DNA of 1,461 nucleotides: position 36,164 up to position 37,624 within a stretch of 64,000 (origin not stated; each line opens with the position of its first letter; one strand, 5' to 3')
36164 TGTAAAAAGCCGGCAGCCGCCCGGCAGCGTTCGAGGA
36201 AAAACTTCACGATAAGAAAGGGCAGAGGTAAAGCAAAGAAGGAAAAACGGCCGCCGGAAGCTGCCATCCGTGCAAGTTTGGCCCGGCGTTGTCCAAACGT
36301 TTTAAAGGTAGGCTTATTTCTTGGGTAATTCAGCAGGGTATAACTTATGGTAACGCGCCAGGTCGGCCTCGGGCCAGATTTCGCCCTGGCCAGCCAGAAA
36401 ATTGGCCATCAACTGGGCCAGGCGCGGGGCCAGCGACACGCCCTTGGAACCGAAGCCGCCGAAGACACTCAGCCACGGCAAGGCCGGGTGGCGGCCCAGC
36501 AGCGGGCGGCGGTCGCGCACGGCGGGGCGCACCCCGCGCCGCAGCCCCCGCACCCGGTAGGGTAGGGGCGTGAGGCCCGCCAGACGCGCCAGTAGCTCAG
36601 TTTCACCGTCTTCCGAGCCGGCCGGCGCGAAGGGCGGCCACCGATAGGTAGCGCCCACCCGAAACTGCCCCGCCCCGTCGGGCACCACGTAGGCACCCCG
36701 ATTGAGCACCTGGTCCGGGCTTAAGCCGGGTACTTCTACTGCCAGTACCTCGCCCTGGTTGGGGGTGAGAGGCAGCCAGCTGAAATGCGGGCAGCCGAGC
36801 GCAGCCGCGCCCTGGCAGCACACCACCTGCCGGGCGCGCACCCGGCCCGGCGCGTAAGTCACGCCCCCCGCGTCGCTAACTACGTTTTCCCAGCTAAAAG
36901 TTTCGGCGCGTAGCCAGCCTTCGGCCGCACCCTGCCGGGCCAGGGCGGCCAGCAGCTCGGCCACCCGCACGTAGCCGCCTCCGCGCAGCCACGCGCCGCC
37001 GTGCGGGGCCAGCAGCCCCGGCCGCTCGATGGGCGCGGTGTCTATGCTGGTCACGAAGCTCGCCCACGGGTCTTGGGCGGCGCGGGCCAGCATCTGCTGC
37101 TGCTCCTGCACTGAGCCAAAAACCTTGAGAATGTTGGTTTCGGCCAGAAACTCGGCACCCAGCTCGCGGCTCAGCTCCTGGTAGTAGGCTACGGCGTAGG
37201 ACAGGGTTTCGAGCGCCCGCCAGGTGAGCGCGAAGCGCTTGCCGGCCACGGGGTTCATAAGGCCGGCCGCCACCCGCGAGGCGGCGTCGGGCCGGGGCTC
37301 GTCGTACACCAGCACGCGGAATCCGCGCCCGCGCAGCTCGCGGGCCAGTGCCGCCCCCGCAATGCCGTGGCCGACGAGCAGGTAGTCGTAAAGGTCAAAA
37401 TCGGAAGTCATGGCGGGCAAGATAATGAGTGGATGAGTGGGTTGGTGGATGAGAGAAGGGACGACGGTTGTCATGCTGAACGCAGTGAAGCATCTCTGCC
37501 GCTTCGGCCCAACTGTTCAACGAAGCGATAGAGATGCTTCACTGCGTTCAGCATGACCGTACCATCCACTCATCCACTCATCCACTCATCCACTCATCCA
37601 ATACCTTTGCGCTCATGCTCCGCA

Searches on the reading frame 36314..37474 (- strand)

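Call 59: search_protein_families(library=pfam, proteins=[window:36314-37474:-], max_evalue=0.001)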
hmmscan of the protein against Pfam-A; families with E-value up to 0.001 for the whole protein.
window:36314-37474:- (386 aa): 2 families
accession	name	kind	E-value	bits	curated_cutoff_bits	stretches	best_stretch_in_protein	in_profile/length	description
PF01266.30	DAO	-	1.3e-33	117.4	27.9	1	30-358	1-352/353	FAD dependent oxidoreductase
PF13450.12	NAD_binding_8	-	0.00013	22.6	21.9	0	34-59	2-27/68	NAD(P)-binding Rossmann-like domain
